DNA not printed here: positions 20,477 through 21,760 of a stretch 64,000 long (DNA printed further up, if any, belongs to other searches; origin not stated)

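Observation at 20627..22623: Tandem TbpB/fHbp-like beta-barrel surface lipoproteins inside the T4SS cluster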

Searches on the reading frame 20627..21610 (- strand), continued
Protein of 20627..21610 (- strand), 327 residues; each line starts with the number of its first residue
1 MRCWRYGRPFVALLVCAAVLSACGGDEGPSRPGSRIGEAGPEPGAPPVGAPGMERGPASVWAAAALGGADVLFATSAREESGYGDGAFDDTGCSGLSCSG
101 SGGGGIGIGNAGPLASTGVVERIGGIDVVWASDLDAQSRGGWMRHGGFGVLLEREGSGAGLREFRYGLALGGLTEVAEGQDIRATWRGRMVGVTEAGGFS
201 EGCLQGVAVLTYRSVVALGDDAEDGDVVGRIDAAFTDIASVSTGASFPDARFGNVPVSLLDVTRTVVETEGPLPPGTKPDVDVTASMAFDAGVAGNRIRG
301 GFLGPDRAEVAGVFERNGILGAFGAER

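Call 32: find_encoding_contigs(protein=P0030, flank=10000, max_places=2)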
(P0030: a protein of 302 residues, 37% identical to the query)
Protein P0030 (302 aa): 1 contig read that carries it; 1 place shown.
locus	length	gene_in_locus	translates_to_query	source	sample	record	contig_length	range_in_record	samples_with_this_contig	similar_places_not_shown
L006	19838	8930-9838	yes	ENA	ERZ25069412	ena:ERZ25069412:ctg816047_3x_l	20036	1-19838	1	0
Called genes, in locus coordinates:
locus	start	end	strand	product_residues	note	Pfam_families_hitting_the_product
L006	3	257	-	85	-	?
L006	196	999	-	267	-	PF19888:DUF6361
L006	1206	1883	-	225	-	-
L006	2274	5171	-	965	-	PF13304:AAA_21 (faint), PF13476:AAA_23 (weak), PF02463:SMC_N (weak)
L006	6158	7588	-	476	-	PF00512:HisKA, PF13581:HATPase_c_2, PF02518:HATPase_c, PF00072:Response_reg, PF00486:Trans_reg_C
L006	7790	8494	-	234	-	PF13185:GAF_2 (weak)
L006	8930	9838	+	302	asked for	-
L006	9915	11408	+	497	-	PF00282:Pyridoxal_deC, PF00155:Aminotran_1_2 (weak), PF00266:Aminotran_5 (faint)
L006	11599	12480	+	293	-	PF00800:PDT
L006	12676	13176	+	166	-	-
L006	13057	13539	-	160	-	-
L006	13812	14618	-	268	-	PF23169:HalD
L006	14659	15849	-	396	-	PF00557:Peptidase_M24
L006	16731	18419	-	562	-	PF13519:VWA_2 (faint)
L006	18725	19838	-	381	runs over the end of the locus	-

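Call 35: find_encoding_contigs(protein=P0014, flank=10000, max_places=1)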
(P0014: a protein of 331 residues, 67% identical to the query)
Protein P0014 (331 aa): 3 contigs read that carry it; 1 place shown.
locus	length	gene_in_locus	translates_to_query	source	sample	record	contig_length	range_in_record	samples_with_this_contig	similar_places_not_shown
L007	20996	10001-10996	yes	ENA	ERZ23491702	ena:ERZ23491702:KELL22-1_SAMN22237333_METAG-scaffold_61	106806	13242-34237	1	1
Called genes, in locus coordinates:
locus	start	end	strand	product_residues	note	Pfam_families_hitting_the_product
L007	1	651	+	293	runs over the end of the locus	-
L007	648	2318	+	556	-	PF00437:T2SSE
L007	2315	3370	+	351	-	-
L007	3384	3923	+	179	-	PF08805:PilS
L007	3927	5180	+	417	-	-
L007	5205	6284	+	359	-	-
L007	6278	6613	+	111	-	-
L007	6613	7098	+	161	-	-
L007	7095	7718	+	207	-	-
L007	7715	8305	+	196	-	-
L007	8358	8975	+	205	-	-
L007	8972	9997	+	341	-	-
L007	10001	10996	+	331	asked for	-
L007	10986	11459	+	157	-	PF02472:ExbD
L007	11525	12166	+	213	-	-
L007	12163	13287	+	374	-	PF10671:TcpQ (weak)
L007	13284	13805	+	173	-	PF16816:DotD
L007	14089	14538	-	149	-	-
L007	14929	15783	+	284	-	PF16932:T4SS_TraI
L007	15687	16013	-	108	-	-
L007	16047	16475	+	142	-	-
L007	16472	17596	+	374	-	PF00437:T2SSE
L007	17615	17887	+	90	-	PF28014:IcmT_2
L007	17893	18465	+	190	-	PF10671:TcpQ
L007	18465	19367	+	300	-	-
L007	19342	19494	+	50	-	-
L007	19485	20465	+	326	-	-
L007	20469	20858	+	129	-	-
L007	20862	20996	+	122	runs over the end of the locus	-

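Call 36: find_encoding_contigs(protein=P0019, flank=10000, max_places=1)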
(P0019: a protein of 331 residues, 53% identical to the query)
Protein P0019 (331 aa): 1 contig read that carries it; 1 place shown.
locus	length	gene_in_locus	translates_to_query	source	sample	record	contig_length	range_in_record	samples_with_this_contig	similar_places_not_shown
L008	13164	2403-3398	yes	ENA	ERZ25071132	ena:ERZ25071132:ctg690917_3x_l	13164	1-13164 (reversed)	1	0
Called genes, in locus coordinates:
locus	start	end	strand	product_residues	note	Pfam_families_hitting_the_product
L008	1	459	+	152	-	?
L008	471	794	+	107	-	-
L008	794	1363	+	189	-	-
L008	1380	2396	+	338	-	-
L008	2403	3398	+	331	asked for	-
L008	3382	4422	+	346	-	PF10671:TcpQ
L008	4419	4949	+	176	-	PF16816:DotD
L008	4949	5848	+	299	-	PF16932:T4SS_TraI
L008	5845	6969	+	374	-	PF00437:T2SSE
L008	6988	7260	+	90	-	PF28014:IcmT_2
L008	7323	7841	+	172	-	PF10671:TcpQ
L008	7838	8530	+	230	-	-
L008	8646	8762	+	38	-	-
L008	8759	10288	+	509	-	PF11393:T4BSS_DotI_IcmL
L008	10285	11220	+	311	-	PF12293:T4BSS_DotH_IcmK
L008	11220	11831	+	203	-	-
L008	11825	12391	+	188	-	PF03743:TrbI (weak)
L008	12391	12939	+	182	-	-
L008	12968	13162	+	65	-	?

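Call 37: find_encoding_contigs(protein=P0022, flank=10000, max_places=1)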
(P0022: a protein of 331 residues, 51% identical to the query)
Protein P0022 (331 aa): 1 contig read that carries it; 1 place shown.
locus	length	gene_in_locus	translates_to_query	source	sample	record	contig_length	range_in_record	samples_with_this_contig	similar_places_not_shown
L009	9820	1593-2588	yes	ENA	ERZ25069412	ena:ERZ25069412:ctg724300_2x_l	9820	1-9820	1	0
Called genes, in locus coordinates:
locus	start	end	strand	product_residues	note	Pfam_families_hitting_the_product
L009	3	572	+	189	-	?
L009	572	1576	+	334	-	-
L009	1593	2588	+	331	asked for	-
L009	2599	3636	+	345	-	PF10671:TcpQ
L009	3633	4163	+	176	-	PF16816:DotD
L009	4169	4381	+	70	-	-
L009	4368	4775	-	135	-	-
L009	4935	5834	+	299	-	PF16932:T4SS_TraI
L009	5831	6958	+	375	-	PF00437:T2SSE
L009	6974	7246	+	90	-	PF28014:IcmT_2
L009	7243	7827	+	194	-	PF10671:TcpQ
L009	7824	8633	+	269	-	-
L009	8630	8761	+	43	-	-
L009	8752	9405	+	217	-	-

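Call 50: find_homologous_proteins(query=L005:8329-9759:+, max_evalue=0.001)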
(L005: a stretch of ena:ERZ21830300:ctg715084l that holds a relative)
Query L005:8329-9759:+ (477 aa): 2350 proteins with E <= 0.001 among 8000 candidates; the best 120 are listed.
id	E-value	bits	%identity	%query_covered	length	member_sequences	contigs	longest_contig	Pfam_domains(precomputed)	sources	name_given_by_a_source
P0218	0.0e+0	1070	100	100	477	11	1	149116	PF04575.20,PF13432.13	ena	-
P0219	1.2e-221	754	75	99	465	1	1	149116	PF14559.13,PF04575.20,PF13432.13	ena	-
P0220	8.6e-216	735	72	94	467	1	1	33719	PF14559.13,PF04575.20,PF13432.13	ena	-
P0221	1.6e-212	724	71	100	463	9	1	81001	PF04575.20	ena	-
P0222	2.1e-212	724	71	99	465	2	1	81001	PF14559.13,PF04575.20,PF13432.13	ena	-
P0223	1.7e-209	714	70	99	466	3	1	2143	PF14559.13,PF04575.20,PF13432.13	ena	-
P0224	1.8e-200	685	68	99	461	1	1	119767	PF04575.20,PF13432.13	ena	-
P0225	6.4e-196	670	67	95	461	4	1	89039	PF14559.13,PF04575.20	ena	-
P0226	3.3e-195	667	66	99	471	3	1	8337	PF14559.13,PF04575.20,PF13432.13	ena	-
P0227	6.3e-195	666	66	98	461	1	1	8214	PF14559.13,PF04575.20,PF13432.13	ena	-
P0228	8.3e-194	663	69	90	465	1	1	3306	PF04575.20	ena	-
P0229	2.7e-192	658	69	90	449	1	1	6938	PF04575.20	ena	-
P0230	8.6e-192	656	69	90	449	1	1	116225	PF04575.20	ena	-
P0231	9.8e-192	656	66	99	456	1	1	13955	PF04575.20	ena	-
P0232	1.9e-190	652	67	96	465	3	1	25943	PF14559.13,PF04575.20,PF13432.13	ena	-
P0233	2.2e-190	651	68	90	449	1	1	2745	PF04575.20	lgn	-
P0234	6.4e-190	650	66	93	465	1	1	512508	PF04575.20,PF13432.13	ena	-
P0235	7.8e-190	650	72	84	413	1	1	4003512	PF04575.20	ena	-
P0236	4.4e-189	647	64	99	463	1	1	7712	PF04575.20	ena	-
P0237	6.7e-189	647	65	95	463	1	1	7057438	PF04575.20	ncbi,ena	-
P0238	1.3e-187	642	64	99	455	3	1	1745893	PF04575.20,PF13432.13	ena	-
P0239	5.5e-187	640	68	91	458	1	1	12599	PF04575.20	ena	-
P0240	6.3e-187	640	62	99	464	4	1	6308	PF14559.13,PF04575.20,PF13432.13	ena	-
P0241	3.8e-186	637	65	98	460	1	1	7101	PF04575.20,PF13432.13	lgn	-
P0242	7.5e-185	633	68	90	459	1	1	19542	PF04575.20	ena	-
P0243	7.6e-184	630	68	89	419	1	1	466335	PF04575.20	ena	-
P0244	1.3e-182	626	67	90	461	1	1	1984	PF04575.20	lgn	-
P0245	2.8e-182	625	65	90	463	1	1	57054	PF14559.13,PF04575.20,PF13432.13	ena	-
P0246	3.4e-182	624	62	100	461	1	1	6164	PF04575.20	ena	-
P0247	4.9e-182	624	64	91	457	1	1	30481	PF04575.20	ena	-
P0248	5.6e-182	624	63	97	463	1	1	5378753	PF14559.13,PF04575.20,PF13432.13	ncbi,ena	-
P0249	3.5e-181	621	65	90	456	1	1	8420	PF14559.13,PF04575.20,PF13432.13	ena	-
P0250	1.4e-180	619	65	90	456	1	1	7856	PF04575.20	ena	-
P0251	2.3e-180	618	63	98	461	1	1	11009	PF14559.13,PF04575.20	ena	-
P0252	4.1e-180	618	66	90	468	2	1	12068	PF04575.20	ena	-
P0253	4.9e-180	617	70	84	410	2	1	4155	PF04575.20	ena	-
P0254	6.2e-180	617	62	98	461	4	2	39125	PF14559.13,PF04575.20,PF13432.13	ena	-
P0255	1.3e-179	616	65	92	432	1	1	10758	PF14559.13,PF04575.20,PF13432.13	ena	-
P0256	3.4e-179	615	69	84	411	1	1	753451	PF04575.20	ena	-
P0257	9.7e-179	613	72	80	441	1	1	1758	PF04575.20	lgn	-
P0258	2.0e-178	612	63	99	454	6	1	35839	PF14559.13,PF04575.20,PF13432.13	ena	-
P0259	1.9e-176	605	59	100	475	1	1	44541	PF04575.20,PF13432.13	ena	-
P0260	5.3e-176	604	61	99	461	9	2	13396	PF14559.13,PF04575.20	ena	-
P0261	1.0e-175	603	70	84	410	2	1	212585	PF04575.20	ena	-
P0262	2.1e-175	602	65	89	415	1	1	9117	PF04575.20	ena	-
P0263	2.4e-175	602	65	89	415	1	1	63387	PF04575.20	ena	-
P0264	1.0e-174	600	65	90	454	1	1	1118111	PF04575.20,PF13432.13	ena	-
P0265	1.8e-174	599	68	84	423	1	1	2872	PF04575.20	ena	-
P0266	1.0e-173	596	69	84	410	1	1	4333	PF04575.20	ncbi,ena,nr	ncbi:MAG: surface lipoprotein assembly modifier [Rhodospirillales bacterium]|nr:surface lipoprotein 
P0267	1.2e-173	596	64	91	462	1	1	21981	PF14559.13,PF04575.20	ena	-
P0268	5.7e-173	594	69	83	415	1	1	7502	PF04575.20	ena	-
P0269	1.1e-172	593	67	84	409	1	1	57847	PF04575.20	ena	-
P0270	3.3e-172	591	63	93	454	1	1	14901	PF04575.20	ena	-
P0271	8.0e-172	590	62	98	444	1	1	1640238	PF14559.13,PF04575.20,PF13432.13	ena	-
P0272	1.1e-171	590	64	90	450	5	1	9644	PF14559.13,PF04575.20,PF13432.13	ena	-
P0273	4.1e-171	588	70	79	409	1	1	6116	PF24575.2,PF04575.20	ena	-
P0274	4.7e-171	588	62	93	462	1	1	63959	PF04575.20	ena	-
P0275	6.5e-171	587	64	90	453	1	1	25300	PF04575.20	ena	-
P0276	6.8e-171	587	60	92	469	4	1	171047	PF14559.13,PF24575.2,PF04575.20,PF13432.13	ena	-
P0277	9.2e-171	587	60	99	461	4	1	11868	PF14559.13,PF04575.20,PF13432.13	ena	-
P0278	2.5e-170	585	59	99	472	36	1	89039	PF14559.13,PF24575.2,PF04575.20,PF13432.13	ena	-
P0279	3.7e-170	585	60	95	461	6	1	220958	PF04575.20,PF13432.13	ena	-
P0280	4.0e-170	585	60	100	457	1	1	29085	PF14559.13,PF04575.20,PF13432.13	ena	-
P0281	2.0e-169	582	67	84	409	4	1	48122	PF04575.20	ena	-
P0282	3.4e-169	582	59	100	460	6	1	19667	PF24575.2,PF04575.20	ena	-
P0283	1.0e-168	580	62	91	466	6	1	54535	PF04575.20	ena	-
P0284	1.7e-168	579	60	89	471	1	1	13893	PF14559.13,PF24575.2,PF04575.20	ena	-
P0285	2.5e-168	579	62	90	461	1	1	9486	PF04575.20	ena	-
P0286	6.8e-168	577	60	90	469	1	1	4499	PF14559.13,PF24575.2,PF04575.20,PF13432.13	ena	-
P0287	2.2e-167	576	60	95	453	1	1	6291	PF04575.20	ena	-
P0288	2.2e-167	576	61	91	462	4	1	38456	PF04575.20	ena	-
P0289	2.4e-167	575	62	91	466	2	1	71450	PF04575.20,PF13432.13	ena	-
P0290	4.4e-167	575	63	90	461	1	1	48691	PF14559.13,PF04575.20,PF13432.13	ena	-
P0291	6.7e-167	574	57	99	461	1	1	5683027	PF04575.20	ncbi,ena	-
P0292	7.2e-167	574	66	84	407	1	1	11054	PF24575.2,PF04575.20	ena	-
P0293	1.0e-166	573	58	99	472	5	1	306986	PF14559.13,PF24575.2,PF04575.20,PF13432.13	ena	-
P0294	1.4e-166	573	59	99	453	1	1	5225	PF14559.13,PF04575.20,PF13432.13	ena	-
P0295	1.6e-166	573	66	84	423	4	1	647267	PF04575.20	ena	-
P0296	1.8e-166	573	66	84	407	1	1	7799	PF04575.20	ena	-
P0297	2.7e-166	572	60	90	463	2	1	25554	PF24575.2,PF04575.20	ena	-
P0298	3.1e-166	572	61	91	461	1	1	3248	PF04575.20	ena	-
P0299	4.6e-166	571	58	98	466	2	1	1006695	PF04575.20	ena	-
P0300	5.2e-166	571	61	90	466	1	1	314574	PF14559.13,PF24575.2,PF04575.20,PF13432.13,PF13428.13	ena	-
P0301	5.9e-166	571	59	94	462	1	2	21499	PF04575.20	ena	-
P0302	5.9e-166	571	67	84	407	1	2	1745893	PF04575.20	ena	-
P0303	6.7e-166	571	66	84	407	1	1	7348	PF24575.2,PF04575.20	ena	-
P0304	7.5e-166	570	66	84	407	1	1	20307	PF04575.20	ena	-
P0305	9.5e-166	570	61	92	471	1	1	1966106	PF14559.13,PF24575.2,PF04575.20,PF13428.13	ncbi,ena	-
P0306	1.1e-165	570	68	80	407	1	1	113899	PF04575.20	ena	-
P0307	1.3e-165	570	58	99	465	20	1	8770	PF14559.13,PF04575.20,PF13432.13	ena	-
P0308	2.0e-165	569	62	90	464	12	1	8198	PF04575.20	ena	-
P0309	2.6e-165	569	66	84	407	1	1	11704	PF04575.20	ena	-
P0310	3.0e-165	569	65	84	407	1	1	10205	PF04575.20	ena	-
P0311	3.4e-165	568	60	95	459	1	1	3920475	PF04575.20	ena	-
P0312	3.6e-165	568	61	91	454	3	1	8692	PF14559.13,PF04575.20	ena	-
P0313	3.7e-165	568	58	99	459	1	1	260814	PF14559.13,PF04575.20,PF13432.13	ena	-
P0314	3.7e-165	568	58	99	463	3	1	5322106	PF04575.20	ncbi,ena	-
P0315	4.9e-165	568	58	100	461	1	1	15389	PF04575.20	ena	-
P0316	5.0e-165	568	57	100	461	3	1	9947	PF04575.20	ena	-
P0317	5.8e-165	568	59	94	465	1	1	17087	PF14559.13,PF04575.20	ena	-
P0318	6.1e-165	567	59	99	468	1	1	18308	PF04575.20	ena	-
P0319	6.2e-165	567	50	95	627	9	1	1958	PF14559.13,PF24575.2,PF04575.20,PF13424.13,PF13432.13,PF13428.13,PF07719.24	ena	-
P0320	6.2e-165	567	56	100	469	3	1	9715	PF04575.20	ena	-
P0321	1.1e-164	567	58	99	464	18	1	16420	PF14559.13,PF24575.2,PF04575.20,PF13432.13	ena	-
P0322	2.5e-164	565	60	98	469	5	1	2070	PF14559.13,PF04575.20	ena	-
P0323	2.6e-164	565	58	99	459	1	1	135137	PF14559.13,PF04575.20,PF13432.13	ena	-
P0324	2.6e-164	565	59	98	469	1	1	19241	PF04575.20,PF13432.13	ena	-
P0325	2.9e-164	565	71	76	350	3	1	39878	PF04575.20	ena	-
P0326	3.8e-164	565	59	96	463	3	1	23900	PF04575.20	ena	-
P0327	3.9e-164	565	65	84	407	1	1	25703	PF24575.2,PF04575.20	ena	-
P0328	8.7e-164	564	57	99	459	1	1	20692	PF14559.13,PF04575.20,PF13432.13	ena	-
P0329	1.1e-163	563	58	96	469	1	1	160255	PF14559.13,PF24575.2,PF04575.20,PF13432.13,PF13428.13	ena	-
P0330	1.1e-163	563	62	90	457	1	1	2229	PF04575.20,PF13432.13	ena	-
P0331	1.1e-163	563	67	80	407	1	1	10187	PF24575.2,PF04575.20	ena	-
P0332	1.1e-163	563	60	89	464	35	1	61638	PF14559.13,PF24575.2,PF04575.20,PF13432.13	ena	-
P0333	1.2e-163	563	65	84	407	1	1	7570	PF24575.2,PF04575.20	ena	-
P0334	1.3e-163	563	60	98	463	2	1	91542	PF04575.20,PF13432.13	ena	-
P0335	1.3e-163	563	57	100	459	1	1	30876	PF14559.13,PF04575.20,PF13432.13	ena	-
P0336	1.3e-163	563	58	97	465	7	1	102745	PF14559.13,PF04575.20,PF13432.13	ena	-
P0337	1.4e-163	563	65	84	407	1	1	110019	PF24575.2,PF04575.20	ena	-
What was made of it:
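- On TbpB-like (Slam-type) surface lipoproteins: The top 120 of 2350 Slam hits contain no contig carrying the pair (call 50).
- The top 120 of 2350 Slam hits include none from contigs that carry the pair (call 50).
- Tried and rejected: Only 120 of 2350 hits are listed and none is from a contig carrying the pair, so this is inconclusive (call 50).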

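Call 51: find_encoding_contigs(protein=P0308, flank=8000, max_places=3)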
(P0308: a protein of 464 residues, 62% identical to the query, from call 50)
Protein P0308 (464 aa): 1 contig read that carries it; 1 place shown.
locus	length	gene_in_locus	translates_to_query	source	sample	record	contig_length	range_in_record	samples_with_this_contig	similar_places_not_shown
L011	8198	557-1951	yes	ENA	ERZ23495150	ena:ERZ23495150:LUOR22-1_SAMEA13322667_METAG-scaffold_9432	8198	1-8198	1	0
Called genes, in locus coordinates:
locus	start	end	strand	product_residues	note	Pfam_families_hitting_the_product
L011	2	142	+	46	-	?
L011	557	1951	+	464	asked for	PF04575:SlipAM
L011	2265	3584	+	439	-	-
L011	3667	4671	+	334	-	-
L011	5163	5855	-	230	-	PF00717:Peptidase_S24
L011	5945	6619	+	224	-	PF12728:HTH_17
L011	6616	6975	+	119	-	-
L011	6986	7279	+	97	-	PF07178:TraL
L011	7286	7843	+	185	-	PF05309:TraE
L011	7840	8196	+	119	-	?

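Call 62: search_protein_families(library=pfam, proteins=[L001:10487-12409:+, L001:12360-12935:+, L007:10986-11456:+, L007:11525-12163:+, L011:2265-3581:+, L011:3667-4668:+, L005:5967-8246:+, L005:9764-9970:+], max_evalue=0.01)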
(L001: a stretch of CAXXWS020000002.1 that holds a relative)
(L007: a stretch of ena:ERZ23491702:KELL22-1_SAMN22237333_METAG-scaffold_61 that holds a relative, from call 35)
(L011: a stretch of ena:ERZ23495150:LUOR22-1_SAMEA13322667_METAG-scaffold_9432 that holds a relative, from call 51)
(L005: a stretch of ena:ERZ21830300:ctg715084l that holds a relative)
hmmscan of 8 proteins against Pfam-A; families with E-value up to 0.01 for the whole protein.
L001:10487-12409:+ (641 aa): 2 families
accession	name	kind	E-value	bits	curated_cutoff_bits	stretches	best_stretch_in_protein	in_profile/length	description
PF01298.24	TbpB_B_D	-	8.5e-08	33.2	26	2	296-325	91-124/126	C-lobe and N-lobe beta barrels of Tf-binding protein B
PF00565.23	SNase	-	3e-07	31.3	21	1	360-456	2-104/107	Staphylococcal nuclease homologue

L001:12360-12935:+ (192 aa): 0 families

L007:10986-11456:+ (157 aa): 1 family
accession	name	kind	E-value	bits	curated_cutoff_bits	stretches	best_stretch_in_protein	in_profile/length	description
PF02472.21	ExbD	-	1.2e-11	45.2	25.4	1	20-123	7-113/128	Biopolymer transport protein ExbD/TolR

L007:11525-12163:+ (213 aa): 0 families

L011:2265-3581:+ (439 aa): 0 families

L011:3667-4668:+ (334 aa): 0 families

L005:5967-8246:+ (760 aa): 0 families

L005:9764-9970:+ (69 aa): 0 families
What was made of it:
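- On TbpB-like (Slam-type) surface lipoproteins: The L001 orthologue scores 33.2 bits, above the cut-off (call 62).
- On Bipartite TonB-dependent receptor systems (TbpA/TbpB type): Only an ExbD gene, in one related island, L007 (call 62).
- One related island has an ExbD gene right after the LipoA orthologue (calls 35, 62).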
